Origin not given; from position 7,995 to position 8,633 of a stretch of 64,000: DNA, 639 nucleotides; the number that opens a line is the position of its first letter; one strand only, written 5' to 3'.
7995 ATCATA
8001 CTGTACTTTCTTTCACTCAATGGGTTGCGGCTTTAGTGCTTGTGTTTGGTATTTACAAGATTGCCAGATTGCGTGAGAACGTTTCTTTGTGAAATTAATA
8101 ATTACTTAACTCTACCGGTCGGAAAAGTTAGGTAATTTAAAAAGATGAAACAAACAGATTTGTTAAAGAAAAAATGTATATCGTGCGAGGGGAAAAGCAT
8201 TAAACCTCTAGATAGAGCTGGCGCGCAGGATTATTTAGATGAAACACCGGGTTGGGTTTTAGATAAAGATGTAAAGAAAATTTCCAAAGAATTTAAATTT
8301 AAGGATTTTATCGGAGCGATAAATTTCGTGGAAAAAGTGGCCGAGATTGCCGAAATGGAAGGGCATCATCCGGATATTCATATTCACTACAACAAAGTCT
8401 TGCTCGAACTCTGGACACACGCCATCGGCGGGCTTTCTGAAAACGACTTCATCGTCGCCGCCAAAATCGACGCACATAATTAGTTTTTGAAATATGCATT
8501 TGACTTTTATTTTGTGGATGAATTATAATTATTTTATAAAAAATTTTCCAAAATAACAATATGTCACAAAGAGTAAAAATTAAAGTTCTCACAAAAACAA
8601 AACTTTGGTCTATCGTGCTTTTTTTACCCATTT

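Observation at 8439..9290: Second insertion footprint: hypothetical membrane protein gene flanked by duplicated 3' end of the PCD gene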

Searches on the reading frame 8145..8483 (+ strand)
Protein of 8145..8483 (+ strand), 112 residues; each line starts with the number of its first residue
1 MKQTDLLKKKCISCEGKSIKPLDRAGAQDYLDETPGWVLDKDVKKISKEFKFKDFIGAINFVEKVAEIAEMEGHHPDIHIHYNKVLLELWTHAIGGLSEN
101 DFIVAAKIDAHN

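Call 15: search_protein_families(library=pfam, proteins=[window:8145-8483:+], max_evalue=0.01)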
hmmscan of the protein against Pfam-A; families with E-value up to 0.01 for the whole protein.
window:8145-8483:+ (112 aa): 1 family
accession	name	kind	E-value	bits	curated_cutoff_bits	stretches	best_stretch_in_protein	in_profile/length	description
PF01329.24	Pterin_4a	-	5.7e-32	110.1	26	1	21-110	2-90/91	Pterin 4 alpha carbinolamine dehydratase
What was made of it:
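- Checked: Copy 1 is the 3' end of a 112-aa ORF (8145-8483) that matches Pterin_4a PF01329 at E=5.7e-32 (call 15) and ends .................*.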

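Call 16: find_encoding_contigs(protein=window:8145-8483:+, flank=6000, max_places=10)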
Protein window:8145-8483:+ (112 aa): 4 contigs read that carry it; 3 places shown.
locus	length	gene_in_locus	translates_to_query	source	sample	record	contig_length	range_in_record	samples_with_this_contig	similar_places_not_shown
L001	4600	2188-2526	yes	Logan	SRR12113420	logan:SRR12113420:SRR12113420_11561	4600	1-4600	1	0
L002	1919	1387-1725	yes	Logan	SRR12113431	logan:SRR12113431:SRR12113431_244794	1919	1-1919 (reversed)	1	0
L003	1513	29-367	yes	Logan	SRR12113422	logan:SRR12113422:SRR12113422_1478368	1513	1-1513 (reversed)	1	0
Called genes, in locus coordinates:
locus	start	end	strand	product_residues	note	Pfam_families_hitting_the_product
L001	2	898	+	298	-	?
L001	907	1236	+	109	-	PF01687:Flavokinase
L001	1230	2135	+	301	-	PF00892:EamA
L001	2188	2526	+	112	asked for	PF01329:Pterin_4a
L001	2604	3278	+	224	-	-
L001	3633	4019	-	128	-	-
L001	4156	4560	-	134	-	PF01371:Trp_repressor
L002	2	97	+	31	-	?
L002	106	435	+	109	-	PF01687:Flavokinase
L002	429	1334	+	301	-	PF00892:EamA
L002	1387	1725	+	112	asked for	PF01329:Pterin_4a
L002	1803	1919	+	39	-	?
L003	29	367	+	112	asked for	PF01329:Pterin_4a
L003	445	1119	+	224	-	-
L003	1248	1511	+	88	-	?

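Call 18: find_related_loci(query=window:8145-8483:+, collection=genome_contigs, flank=6000)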
Query window:8145-8483:+ (112 aa) in genome_contigs; peptide patterns used: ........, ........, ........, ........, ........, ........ (x = any residue, [..] = any of these).
599 stretches matched a pattern (row limit reached: there are more); 470 encode a relative of the query (tblastn E <= 1e-3); the best 80 are kept; 80 distinct loci.
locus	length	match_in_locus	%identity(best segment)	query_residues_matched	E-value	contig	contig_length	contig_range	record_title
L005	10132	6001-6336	80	1-112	9e-61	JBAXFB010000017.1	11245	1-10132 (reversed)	MAG: bacterium isolate ELA260 MAG260_17, whole genome shotgun sequence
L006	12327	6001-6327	82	4-112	3e-58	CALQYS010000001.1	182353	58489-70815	MAG: Candidatus Nomurabacteria bacterium isolate Ike-100m-2 genome assembly, contig: Ike-100-c23, whole genome shotgun s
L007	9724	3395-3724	82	3-112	4e-58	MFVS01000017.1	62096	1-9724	MAG: Candidatus Nomurabacteria bacterium RIFCSPLOWO2_12_FULL_40_42 rifcsplowo2_12_scaffold_298, whole genome shotgun seq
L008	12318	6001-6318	80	5-110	1e-57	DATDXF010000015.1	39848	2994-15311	MAG TPA_asm: Candidatus Paceibacterota bacterium isolate SMAG_U8131 k141_851196, whole genome shotgun sequence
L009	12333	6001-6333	79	1-111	2e-56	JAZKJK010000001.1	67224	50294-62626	MAG: Patescibacteria group bacterium isolate ADI_DC_SW_02_SPN_11032020-bin106_1 DCSW02SPN_B106_1_000000000001, whole gen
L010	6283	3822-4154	79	1-111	1e-56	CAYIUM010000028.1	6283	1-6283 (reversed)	MAG TPA_asm: uncultured Candidatus Saccharibacteria bacterium isolate ERP119705_co4_482 genome assembly, contig: NODE_13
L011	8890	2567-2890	81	4-111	1e-56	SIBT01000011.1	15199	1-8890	MAG: Candidatus Nomurabacteria bacterium isolate Baikal-deep-G186 BACOMB-C18811, whole genome shotgun sequence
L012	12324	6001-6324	81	4-111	2e-56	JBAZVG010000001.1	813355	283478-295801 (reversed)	MAG: Candidatus Paceibacterota bacterium isolate SO_2017_GW1_247 NODE_39_length_813355_cov_12.896873_OW334_2017, whole g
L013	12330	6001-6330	76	1-110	6e-56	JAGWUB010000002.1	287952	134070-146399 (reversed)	MAG: Patescibacteria group bacterium isolate REEB387 contig-150_7, whole genome shotgun sequence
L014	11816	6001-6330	75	1-110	5e-55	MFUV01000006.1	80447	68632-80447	MAG: Candidatus Nomurabacteria bacterium RIFCSPLOWO2_01_FULL_39_18 rifcsplowo2_01_scaffold_325, whole genome shotgun seq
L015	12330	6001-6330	75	3-112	2e-54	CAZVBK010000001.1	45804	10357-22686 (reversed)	MAG TPA_asm: uncultured Candidatus Saccharibacteria bacterium isolate SRP286056_co1_117 genome assembly, contig: NODE_79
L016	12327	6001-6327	77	1-110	6e-54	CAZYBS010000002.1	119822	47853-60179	MAG TPA_asm: uncultured Candidatus Saccharibacteria bacterium isolate SRP178908_co1_81 genome assembly, contig: NODE_57_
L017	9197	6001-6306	78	11-112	1e-53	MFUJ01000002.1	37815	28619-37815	MAG: Candidatus Nomurabacteria bacterium RIFCSPHIGHO2_12_FULL_37_29 rifcsphigho2_12_scaffold_1173, whole genome shotgun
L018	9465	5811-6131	76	3-110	1e-52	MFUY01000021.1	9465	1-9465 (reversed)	MAG: Candidatus Nomurabacteria bacterium RIFCSPLOWO2_01_FULL_41_12 rifcsplowo2_01_scaffold_42446, whole genome shotgun s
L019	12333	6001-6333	72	1-111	3e-52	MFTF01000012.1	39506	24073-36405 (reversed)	MAG: Candidatus Nomurabacteria bacterium RIFCSPHIGHO2_01_FULL_36_23 rifcsphigho2_01_scaffold_2410, whole genome shotgun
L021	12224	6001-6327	73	1-109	7e-51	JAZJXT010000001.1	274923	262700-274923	MAG: Patescibacteria group bacterium isolate ADI_H1L2_2_122_18_3-bin036_1 ADIH1L22_B036_1_000000000001, whole genome sho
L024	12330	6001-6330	74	2-112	2e-50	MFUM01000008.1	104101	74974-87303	MAG: Candidatus Nomurabacteria bacterium RIFCSPHIGHO2_12_FULL_42_19 rifcsphigho2_12_scaffold_614, whole genome shotgun s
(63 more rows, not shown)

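Call 42: find_encoding_contigs(protein=P0007, flank=8000)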
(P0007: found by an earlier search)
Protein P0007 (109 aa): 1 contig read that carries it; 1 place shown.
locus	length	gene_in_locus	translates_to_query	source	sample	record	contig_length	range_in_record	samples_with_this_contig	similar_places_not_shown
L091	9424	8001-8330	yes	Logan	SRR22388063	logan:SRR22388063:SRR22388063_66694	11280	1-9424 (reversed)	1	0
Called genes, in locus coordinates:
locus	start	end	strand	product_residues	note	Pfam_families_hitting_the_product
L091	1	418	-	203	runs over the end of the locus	PF21176:RecR_HhH (weak), PF01751:Toprim (faint), PF13662:Toprim_4 (weak), PF21175:RecR_C (weak)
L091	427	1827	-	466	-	PF00772:DnaB, PF06745:ATPase (faint), PF13481:AAA_25, PF03796:DnaB_C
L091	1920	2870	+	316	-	PF00579:tRNA-synt_1b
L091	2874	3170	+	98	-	PF01371:Trp_repressor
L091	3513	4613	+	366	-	-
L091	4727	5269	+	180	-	PF00300:His_Phos_1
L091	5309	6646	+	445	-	PF01336:tRNA_anti-codon, PF00152:tRNA-synt_2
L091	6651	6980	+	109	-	PF01687:Flavokinase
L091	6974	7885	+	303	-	PF00892:EamA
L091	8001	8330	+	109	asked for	PF01329:Pterin_4a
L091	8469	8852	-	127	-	PF01502:PRA-CH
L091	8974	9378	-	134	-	PF01371:Trp_repressor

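Call 43: find_encoding_contigs(protein=P0010, flank=8000, max_places=10)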
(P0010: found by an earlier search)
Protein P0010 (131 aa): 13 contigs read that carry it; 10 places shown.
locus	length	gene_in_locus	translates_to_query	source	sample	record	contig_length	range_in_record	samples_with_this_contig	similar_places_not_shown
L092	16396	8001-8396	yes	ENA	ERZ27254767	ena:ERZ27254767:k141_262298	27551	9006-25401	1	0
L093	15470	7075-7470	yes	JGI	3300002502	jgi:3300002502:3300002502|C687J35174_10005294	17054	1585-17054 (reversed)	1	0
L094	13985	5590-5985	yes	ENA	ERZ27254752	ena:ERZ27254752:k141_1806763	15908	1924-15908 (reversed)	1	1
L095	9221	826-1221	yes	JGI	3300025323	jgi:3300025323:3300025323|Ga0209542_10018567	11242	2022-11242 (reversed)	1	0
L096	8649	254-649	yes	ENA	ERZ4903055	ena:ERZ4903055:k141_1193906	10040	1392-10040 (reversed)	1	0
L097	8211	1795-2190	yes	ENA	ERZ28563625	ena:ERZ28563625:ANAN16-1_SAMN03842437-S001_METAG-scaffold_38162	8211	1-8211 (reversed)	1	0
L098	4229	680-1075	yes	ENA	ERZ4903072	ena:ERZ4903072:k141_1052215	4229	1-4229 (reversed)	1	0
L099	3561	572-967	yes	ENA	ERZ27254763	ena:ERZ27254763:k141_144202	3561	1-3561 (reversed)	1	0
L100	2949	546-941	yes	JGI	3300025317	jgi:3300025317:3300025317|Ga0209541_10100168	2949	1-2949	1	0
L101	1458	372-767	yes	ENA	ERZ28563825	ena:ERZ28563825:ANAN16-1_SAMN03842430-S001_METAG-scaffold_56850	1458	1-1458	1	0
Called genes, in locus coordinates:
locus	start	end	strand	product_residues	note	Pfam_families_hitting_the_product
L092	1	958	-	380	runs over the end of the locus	PF03033:Glyco_transf_28, PF04101:Glyco_tran_28_C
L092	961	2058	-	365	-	PF01098:FTSW_RODA_SPOVE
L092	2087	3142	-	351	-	PF00953:Glycos_transf_4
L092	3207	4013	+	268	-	PF02557:VanY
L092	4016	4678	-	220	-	PF04079:SMC_ScpB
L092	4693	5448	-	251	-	PF02616:SMC_ScpA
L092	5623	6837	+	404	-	PF02073:Peptidase_M29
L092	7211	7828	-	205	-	PF02589:LUD_dom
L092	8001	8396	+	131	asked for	PF01371:Trp_repressor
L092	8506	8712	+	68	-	-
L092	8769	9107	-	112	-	PF01329:Pterin_4a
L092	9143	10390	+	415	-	PF00892:EamA, PF01687:Flavokinase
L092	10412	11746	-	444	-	PF01336:tRNA_anti-codon, PF00152:tRNA-synt_2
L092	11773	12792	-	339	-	PF00579:tRNA-synt_1b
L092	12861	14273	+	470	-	PF00772:DnaB, PF13481:AAA_25, PF03796:DnaB_C, PF06745:ATPase (weak)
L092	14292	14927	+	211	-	PF21176:RecR_HhH (weak), PF01751:Toprim (weak), PF13662:Toprim_4, PF21175:RecR_C (weak)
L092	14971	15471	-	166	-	PF20803:PaaX_M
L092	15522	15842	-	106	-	-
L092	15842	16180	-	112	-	PF00829:Ribosomal_L21p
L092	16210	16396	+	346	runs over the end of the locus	PF01594:AI-2E_transport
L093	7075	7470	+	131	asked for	PF01371:Trp_repressor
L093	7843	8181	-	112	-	PF01329:Pterin_4a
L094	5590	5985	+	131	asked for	PF01371:Trp_repressor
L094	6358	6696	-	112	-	PF01329:Pterin_4a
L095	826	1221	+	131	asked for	PF01371:Trp_repressor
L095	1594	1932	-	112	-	PF01329:Pterin_4a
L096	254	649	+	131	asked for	PF01371:Trp_repressor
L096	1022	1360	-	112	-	PF01329:Pterin_4a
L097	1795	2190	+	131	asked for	PF01371:Trp_repressor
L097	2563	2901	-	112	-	PF01329:Pterin_4a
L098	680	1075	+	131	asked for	PF01371:Trp_repressor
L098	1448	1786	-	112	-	PF01329:Pterin_4a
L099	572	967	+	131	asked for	PF01371:Trp_repressor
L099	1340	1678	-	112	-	PF01329:Pterin_4a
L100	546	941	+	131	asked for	PF01371:Trp_repressor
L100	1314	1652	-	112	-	PF01329:Pterin_4a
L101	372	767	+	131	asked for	PF01371:Trp_repressor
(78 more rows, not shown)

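Call 60: search_protein_families(library=pfam, alignment_id=A4, max_evalue=0.00001)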
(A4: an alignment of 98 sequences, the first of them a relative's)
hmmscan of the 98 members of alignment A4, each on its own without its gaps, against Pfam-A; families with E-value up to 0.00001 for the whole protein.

A. member 1, L005:5066-6010:- (314 aa): 3 families
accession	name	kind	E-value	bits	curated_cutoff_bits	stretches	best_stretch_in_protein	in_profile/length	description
PF13793.12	Pribosyltran_N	-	1.7e-17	63.8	25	1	32-123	27-117/117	N-terminal domain of ribose phosphate pyrophosphokinase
PF00156.33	Pribosyltran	-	1.1e-13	51.3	26.3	1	161-269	19-124/158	Phosphoribosyl transferase domain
PF14572.12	Pribosyl_synth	-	1.2e-09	38.8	27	1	228-295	79-145/184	Phosphoribosyl synthetase-associated domain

B. families by the number of members that match (of 98 scanned): 64 families (the first 25 are shown)
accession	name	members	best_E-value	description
PF13793.12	Pribosyltran_N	7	2.7e-18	N-terminal domain of ribose phosphate pyrophosphokinase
PF00156.33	Pribosyltran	7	1.1e-13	Phosphoribosyl transferase domain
PF14572.12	Pribosyl_synth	7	1e-11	Phosphoribosyl synthetase-associated domain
PF00881.29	Nitroreductase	5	4.1e-23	Nitroreductase family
PF14512.11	TM1586_NiRdase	5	2e-10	Putative TM nitroreductase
PF00883.26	Peptidase_M17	4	1.7e-113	Cytosol aminopeptidase family, catalytic domain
PF00351.26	Biopterin_H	4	1.1e-35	Biopterin-dependent aromatic amino acid hydroxylase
PF00925.25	GTP_cyclohydro2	3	1.6e-77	GTP cyclohydrolase II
PF01872.23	RibD_C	3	2.7e-37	RibD C-terminal domain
PF02773.21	S-AdoMet_synt_C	3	1.5e-33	S-adenosylmethionine synthetase, C-terminal domain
PF00438.25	S-AdoMet_synt_N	3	1.6e-20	S-adenosylmethionine synthetase, N-terminal domain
PF00383.29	dCMP_cyt_deam_1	3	2.9e-20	Cytidine and deoxycytidylate deaminase zinc-binding region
PF14437.12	MafB19-deam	3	7.2e-16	MafB19-like deaminase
PF02772.21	S-AdoMet_synt_M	3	2.8e-14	S-adenosylmethionine synthetase, central domain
PF00926.24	DHBP_synthase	2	2.2e-85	3,4-dihydroxy-2-butanone 4-phosphate synthase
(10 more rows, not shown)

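Call 83: search_protein_families(library=pfam, proteins=[L007:3774-5273:+, L007:5450-5878:-, L092:8506-8712:+, L021:6382-7770:+], max_evalue=0.01)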
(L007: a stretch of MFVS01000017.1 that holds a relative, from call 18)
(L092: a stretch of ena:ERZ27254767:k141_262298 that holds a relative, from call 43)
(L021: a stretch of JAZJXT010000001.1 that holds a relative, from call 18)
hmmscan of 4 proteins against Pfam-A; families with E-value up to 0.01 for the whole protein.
L007:3774-5273:+ (499 aa): 2 families
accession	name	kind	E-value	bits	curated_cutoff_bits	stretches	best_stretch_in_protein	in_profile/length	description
PF13589.12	HATPase_c_3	-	3.7e-20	72.8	25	1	36-145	7-117/137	Histidine kinase-, DNA gyrase B-, and HSP90-like ATPase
PF02518.31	HATPase_c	-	2.1e-05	25.4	26.4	1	36-138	10-94/111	Histidine kinase-, DNA gyrase B-, and HSP90-like ATPase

L007:5450-5878:- (142 aa): 0 families

L092:8506-8712:+ (68 aa): 0 families

L021:6382-7770:+ (462 aa): 2 families
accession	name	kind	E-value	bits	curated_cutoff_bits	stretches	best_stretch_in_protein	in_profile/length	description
PF00206.25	Lyase_1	-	1.8e-107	359.8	27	1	11-344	1-312/312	Lyase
PF10415.14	FumaraseC_C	-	3.6e-22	79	32.5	1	410-462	1-53/54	Fumarase C C-terminus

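Call 85: search_protein_families(library=padloc, proteins=[L007:3774-5273:+], max_evalue=0.001)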
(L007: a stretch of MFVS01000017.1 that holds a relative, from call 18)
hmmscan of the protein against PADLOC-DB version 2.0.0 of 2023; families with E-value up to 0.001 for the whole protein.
L007:3774-5273:+ (499 aa): 6 families
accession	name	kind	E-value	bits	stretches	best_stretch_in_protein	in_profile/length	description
PDLC03419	REase_II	-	5.2e-15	52.8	1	14-128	7-127/695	Type II restriction enzyme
PDLC03485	REase_II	-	7.8e-14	49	1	21-202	15-204/611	Type II restriction enzyme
PDLC03972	TmtA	-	4.8e-10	36.1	1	20-144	29-147/1302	-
PDLC03964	TmtA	-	6.6e-07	25.7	1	38-126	52-136/1538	-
PDLC03968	TmtA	-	5.3e-05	19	1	26-105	69-143/1486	-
PDLC03966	TmtA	-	0.00025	17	1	25-110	36-127/1655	-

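Call 86: search_protein_families(library=ncbifam, proteins=[L007:3774-5273:+, window:8145-8483:+], max_evalue=0.001)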
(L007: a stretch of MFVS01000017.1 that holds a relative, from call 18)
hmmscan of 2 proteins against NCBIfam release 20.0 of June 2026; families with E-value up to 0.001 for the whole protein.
L007:3774-5273:+ (499 aa): 10 families
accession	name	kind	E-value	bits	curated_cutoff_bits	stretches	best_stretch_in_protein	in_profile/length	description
NF050001.1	restrict_BbrUII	equivalog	6.4e-31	107.6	550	1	15-200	4-204/659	BbrUII/HgiDII family restriction enzyme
NF047352.1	P_loop_sacsin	domain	6.7e-12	45.7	50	1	35-118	3-79/80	sacsin N-terminal ATP-binding-like domain-containing protein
NF010683.0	PRK14083.1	equivalog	5.2e-09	35.1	455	1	26-169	21-171/604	HSP90 family protein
TIGR00585.2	mutl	equivalog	5.6e-08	32.1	180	1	33-75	22-67/555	DNA mismatch repair endonuclease MutL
NF000951.0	PRK00095.2-1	equivalog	3e-07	29.5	391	1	21-77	15-72/559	DNA mismatch repair endonuclease MutL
NF003555.1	PRK05218.1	equivalog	4.3e-07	28.8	371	1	24-122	16-139/614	molecular chaperone HtpG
NF000950.0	PRK00095.1-3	equivalog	0.00014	20.4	756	1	33-100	25-94/641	DNA mismatch repair endonuclease MutL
NF000954.0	PRK00095.2-5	equivalog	0.00023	19.7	937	1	30-131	25-128/588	DNA mismatch repair endonuclease MutL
NF000953.0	PRK00095.2-4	equivalog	0.00061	18.8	693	0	34-74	25-68/611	DNA mismatch repair endonuclease MutL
NF041932.1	MzaB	equivalog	0.00073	18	850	0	36-144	16-126/480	MZA anti-phage system associated ATPase MzaB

window:8145-8483:+ (112 aa): 5 families
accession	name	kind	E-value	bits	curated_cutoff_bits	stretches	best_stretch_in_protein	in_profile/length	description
NF002019.0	PRK00823.1-4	equivalog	8.6e-32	109.7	137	1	3-110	4-110/116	4a-hydroxytetrahydrobiopterin dehydratase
NF002016.0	PRK00823.1-1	equivalog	2e-27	95.5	133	1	4-110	2-109/113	4a-hydroxytetrahydrobiopterin dehydratase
NF002017.0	PRK00823.1-2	equivalog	3.2e-25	88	80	1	21-110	4-91/94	4a-hydroxytetrahydrobiopterin dehydratase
NF002018.0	PRK00823.1-3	equivalog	5.4e-22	77.6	108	1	20-110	4-94/98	4a-hydroxytetrahydrobiopterin dehydratase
NF002020.0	PRK00823.1-5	equivalog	4.1e-16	59.1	146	1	14-110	7-103/111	4a-hydroxytetrahydrobiopterin dehydratase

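Call 87: search_protein_families(library=pfam, proteins=[L024:6445-7725:-, L024:7882-8457:-, L024:8922-9617:+, L024:9790-10746:+, L024:5164-5985:-, L024:10886-12199:-], max_evalue=0.001)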
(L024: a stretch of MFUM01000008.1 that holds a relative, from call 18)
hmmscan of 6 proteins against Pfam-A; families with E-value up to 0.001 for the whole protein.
L024:6445-7725:- (426 aa): 0 families

L024:7882-8457:- (191 aa): 2 families
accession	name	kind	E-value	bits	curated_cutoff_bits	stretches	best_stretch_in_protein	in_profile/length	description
PF13242.12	Hydrolase_like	-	0.00052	20.3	22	1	127-182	19-74/75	HAD-hyrolase-like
PF13419.12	HAD_2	-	0.0007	20.2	23.8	0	52-141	65-164/178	Haloacid dehalogenase-like hydrolase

L024:8922-9617:+ (231 aa): 4 families
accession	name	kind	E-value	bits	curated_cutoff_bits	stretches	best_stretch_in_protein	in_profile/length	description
PF06821.19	Ser_hydrolase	-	3.6e-24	86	22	1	48-223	2-168/172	Serine hydrolase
PF00561.26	Abhydrolase_1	-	3.4e-08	33.9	25.8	1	91-144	55-103/245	alpha/beta hydrolase fold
PF12697.13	Abhydrolase_6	-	6.3e-06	27.4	26.3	0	58-140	11-93/217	Alpha/beta hydrolase family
PF12146.15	Hydrolase_4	-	4.6e-05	23.3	27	0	102-148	71-117/239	Serine aminopeptidase, S33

L024:9790-10746:+ (318 aa): 0 families

L024:5164-5985:- (273 aa): 4 families
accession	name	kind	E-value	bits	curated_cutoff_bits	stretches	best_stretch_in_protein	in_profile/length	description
PF13793.12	Pribosyltran_N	-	9.3e-15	55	25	1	28-112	26-116/117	N-terminal domain of ribose phosphate pyrophosphokinase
PF00156.33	Pribosyltran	-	6e-11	42.4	26.3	1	192-241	69-124/158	Phosphoribosyl transferase domain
PF14572.12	Pribosyl_synth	-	2.4e-07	31.3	27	1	201-251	80-130/184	Phosphoribosyl synthetase-associated domain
PF14681.12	UPRTase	-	0.00012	22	27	1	184-249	99-165/206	Uracil phosphoribosyltransferase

L024:10886-12199:- (437 aa): 1 family
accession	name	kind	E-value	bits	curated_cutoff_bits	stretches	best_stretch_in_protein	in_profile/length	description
PF02073.20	Peptidase_M29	-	3e-91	306.7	27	1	35-435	5-406/406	Thermophilic metalloprotease (M29)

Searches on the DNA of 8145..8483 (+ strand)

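Call 88: search_rna_families(sources=[L024, L007, L091, L019], threshold=gathering)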
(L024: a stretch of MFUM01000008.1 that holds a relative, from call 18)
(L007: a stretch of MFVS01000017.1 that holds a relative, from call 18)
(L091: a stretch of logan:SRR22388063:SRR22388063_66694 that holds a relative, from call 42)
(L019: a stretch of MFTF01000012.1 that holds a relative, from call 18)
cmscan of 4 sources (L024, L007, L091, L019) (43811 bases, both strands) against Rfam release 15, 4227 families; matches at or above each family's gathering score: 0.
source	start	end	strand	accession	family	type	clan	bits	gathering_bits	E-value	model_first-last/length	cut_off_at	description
